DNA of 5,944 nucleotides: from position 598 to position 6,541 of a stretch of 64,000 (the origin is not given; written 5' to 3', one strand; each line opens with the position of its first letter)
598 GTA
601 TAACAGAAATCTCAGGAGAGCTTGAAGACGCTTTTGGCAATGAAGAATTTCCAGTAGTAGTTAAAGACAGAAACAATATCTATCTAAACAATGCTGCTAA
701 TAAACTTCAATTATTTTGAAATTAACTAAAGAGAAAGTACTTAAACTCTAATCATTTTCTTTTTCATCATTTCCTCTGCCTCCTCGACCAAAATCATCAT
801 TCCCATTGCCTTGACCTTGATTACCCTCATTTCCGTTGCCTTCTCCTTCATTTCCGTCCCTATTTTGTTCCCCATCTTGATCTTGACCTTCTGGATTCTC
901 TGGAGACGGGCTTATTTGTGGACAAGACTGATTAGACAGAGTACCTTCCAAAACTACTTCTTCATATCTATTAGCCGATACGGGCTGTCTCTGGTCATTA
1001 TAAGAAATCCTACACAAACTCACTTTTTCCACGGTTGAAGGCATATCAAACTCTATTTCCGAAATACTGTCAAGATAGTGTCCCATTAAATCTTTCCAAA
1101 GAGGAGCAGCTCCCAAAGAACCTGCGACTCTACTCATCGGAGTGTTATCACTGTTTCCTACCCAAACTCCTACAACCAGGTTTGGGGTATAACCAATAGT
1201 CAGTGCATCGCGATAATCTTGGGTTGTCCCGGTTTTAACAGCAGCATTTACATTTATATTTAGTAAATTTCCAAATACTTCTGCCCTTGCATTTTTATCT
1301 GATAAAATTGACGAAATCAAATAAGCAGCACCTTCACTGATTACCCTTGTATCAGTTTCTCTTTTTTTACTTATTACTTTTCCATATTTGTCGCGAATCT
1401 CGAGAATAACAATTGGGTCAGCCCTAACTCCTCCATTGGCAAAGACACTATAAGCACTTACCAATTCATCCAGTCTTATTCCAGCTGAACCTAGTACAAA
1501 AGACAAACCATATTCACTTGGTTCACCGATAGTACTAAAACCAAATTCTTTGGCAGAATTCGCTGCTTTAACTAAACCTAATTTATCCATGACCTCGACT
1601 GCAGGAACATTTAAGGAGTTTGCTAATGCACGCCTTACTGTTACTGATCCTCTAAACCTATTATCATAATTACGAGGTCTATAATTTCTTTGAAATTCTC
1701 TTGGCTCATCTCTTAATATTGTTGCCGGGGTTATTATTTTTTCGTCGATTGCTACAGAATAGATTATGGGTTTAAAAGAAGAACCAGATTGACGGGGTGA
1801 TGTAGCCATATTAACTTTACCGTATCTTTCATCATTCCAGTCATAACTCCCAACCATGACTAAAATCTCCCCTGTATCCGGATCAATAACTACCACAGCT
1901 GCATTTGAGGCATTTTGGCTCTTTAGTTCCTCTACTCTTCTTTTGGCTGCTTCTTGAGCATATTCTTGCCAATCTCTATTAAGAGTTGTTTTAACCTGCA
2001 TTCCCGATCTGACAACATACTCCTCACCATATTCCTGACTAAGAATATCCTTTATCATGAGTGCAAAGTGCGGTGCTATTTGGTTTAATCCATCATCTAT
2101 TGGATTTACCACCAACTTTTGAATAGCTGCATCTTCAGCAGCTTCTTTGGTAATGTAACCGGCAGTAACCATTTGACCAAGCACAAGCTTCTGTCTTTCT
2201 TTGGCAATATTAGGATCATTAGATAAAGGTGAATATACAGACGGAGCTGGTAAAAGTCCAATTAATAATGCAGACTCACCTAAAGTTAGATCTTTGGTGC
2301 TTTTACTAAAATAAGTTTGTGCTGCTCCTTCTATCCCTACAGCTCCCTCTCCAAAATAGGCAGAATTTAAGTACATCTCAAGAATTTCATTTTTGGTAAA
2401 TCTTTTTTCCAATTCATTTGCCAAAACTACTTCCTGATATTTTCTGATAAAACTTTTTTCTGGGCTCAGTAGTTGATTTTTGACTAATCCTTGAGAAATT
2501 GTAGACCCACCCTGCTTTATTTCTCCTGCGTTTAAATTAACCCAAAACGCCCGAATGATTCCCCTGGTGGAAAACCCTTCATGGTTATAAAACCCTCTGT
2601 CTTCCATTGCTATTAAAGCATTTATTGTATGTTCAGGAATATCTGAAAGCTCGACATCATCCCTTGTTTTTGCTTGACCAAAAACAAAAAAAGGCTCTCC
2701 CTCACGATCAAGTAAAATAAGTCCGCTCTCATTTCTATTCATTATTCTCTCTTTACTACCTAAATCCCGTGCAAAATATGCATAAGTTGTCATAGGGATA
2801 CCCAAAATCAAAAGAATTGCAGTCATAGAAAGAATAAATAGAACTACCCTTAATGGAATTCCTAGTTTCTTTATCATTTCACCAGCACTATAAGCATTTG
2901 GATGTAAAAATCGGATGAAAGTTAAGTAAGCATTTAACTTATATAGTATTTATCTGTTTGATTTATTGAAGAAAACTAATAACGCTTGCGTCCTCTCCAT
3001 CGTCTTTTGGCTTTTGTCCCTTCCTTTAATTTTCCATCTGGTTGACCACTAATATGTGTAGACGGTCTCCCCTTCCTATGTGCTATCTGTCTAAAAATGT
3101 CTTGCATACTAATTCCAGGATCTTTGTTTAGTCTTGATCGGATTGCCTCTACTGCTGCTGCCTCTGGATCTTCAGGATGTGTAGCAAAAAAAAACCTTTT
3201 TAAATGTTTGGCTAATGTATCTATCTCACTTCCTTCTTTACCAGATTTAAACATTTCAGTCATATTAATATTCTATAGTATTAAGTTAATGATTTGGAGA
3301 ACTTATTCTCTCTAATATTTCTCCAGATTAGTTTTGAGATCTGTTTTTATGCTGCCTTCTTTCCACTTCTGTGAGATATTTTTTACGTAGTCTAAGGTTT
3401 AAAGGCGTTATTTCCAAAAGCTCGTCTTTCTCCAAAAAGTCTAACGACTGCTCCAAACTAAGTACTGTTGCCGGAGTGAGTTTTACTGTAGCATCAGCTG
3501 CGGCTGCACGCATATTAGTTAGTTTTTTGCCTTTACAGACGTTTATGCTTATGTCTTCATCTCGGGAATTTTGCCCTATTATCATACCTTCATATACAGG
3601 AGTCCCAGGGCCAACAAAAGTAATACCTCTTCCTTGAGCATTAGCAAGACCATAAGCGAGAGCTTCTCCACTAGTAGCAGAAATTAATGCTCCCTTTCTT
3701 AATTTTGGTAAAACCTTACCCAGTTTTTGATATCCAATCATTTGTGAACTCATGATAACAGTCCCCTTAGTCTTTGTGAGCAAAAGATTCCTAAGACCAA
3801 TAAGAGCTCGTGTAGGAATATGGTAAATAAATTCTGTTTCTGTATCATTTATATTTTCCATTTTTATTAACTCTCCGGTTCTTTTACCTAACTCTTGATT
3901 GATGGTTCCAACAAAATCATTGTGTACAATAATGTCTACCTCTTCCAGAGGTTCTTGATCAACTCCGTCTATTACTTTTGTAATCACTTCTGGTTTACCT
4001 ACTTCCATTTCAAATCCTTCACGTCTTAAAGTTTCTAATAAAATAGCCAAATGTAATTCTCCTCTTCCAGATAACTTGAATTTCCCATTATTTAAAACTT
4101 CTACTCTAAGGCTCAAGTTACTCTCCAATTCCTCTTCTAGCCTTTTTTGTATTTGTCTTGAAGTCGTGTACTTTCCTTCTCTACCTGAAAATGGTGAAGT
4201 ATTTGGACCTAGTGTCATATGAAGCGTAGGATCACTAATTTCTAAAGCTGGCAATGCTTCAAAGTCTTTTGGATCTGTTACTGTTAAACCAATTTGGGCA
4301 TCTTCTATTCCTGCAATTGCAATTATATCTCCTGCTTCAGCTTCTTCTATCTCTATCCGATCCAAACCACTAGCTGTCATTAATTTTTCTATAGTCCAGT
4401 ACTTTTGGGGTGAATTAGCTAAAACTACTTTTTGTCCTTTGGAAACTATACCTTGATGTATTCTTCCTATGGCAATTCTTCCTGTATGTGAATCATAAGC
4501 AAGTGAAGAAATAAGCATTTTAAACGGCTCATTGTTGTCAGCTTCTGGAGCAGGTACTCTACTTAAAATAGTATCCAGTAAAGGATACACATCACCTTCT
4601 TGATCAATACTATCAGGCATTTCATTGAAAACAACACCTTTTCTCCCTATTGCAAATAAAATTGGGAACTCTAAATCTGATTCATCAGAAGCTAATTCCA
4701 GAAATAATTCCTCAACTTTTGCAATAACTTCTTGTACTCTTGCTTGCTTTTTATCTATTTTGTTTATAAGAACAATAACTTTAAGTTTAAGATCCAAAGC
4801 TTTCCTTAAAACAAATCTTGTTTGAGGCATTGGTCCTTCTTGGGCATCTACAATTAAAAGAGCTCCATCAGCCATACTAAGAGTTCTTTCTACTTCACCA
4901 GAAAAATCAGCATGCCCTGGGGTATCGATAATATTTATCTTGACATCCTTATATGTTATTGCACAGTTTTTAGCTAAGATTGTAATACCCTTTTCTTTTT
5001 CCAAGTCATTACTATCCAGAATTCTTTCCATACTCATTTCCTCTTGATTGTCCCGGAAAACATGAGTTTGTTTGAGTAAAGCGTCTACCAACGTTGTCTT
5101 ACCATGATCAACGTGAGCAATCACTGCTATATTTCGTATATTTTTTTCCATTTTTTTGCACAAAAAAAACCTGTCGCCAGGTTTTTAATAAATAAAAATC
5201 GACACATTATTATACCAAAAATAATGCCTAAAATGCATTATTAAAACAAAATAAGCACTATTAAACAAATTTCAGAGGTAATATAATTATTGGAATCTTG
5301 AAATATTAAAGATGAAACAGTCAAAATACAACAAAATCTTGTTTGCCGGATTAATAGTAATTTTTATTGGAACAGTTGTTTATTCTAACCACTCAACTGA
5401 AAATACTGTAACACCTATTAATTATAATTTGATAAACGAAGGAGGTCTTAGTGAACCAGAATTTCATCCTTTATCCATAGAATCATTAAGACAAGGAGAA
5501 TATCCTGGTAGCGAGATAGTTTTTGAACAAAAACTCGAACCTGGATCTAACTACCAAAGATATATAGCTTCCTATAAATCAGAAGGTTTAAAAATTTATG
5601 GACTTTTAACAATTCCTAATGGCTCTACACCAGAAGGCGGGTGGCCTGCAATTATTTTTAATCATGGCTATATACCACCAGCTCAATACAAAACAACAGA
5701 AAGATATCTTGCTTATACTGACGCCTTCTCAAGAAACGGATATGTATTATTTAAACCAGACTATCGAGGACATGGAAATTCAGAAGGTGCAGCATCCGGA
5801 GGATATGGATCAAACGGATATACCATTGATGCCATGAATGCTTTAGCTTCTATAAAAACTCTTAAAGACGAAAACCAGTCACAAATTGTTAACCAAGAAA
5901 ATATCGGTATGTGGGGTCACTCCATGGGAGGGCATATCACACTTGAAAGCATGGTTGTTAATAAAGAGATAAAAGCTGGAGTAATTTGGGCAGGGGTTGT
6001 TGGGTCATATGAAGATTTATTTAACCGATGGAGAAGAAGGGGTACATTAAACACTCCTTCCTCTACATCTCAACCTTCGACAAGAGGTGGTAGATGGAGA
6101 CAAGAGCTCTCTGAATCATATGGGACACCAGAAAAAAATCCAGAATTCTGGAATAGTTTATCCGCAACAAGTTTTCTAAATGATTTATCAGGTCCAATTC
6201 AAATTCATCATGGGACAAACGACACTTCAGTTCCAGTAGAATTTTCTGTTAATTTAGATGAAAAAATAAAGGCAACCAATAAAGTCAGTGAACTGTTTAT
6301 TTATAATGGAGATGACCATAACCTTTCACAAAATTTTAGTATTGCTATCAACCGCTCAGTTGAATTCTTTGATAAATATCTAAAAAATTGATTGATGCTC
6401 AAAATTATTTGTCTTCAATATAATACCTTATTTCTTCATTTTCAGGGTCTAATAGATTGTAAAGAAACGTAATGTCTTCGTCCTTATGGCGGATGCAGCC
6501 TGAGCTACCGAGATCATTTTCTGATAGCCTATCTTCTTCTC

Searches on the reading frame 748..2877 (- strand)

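Call 41: search_protein_families(library=pfam, proteins=[window:748-2877:-], max_evalue=0.0001)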
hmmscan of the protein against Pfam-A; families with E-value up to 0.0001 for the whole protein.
window:748-2877:- (709 aa): 2 families
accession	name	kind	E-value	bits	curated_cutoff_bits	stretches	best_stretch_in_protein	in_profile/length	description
PF00912.28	Transgly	-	1.1e-61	207.8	27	1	62-236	4-177/178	Transglycosylase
PF00905.27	Transpeptidase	-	3.7e-29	102.3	22.1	1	327-574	2-279/299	Penicillin binding protein transpeptidase domain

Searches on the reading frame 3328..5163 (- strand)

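Call 41: search_protein_families(library=pfam, proteins=[window:3328-5163:-], max_evalue=0.0001)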
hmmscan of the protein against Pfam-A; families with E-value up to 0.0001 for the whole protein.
window:3328-5163:- (611 aa): 7 families
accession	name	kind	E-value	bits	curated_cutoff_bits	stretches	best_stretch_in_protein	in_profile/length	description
PF00009.33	GTP_EFTU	-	3.1e-58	196.9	26.5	1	7-188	1-184/188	Elongation factor Tu GTP binding domain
PF21018.2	BipA_C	-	3.2e-42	143.2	23.8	1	490-598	1-109/110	TypA/BipA C-terminal domain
PF00679.30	EFG_C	-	6.1e-16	58.7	27.9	1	403-484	3-84/89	Elongation factor G C-terminus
PF03144.31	GTP_EFTU_D2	-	3.1e-13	50.4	30.3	1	228-296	1-73/73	Elongation factor Tu domain 2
PF22042.2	EF-G_D2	-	7.9e-12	45.6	27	1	213-296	1-82/84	Elongation factor G domain 2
PF01926.29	MMR_HSR1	-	3e-06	27.8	21.9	1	12-135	2-113/113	50S ribosome-binding GTPase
PF14492.12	EFG_III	-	3.6e-05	24.2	27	0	335-389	18-74/75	Elongation Factor G, domain III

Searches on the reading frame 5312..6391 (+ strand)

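Call 41: search_protein_families(library=pfam, proteins=[window:5312-6391:+], max_evalue=0.0001)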
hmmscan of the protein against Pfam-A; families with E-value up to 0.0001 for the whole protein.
window:5312-6391:+ (359 aa): 8 families
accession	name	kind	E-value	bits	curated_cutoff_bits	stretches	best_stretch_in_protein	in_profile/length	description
PF12146.15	Hydrolase_4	-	4.6e-14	52.7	27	1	114-231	7-112/239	Serine aminopeptidase, S33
PF00326.27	Peptidase_S9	-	1.4e-12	48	22.6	1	139-358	10-211/213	Prolyl oligopeptidase family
PF20434.5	BD-FAE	-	3.9e-11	43.3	26.8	1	271-318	166-214/215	BD-FAE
PF01738.24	DLH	-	1.1e-10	41.9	21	1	290-337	140-187/217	Dienelactone hydrolase family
PF00561.26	Abhydrolase_1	-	3e-09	37.3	25.8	1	112-211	1-84/245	alpha/beta hydrolase fold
PF02129.25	Peptidase_S15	-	1.5e-08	35.1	23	1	96-244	6-141/262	X-Pro dipeptidyl-peptidase (S15 family)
PF02230.22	Abhydrolase_2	-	7e-08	33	23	0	175-225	84-134/217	Phospholipase/Carboxylesterase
PF12697.13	Abhydrolase_6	-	1.1e-05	26.6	26.3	1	137-267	21-127/217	Alpha/beta hydrolase family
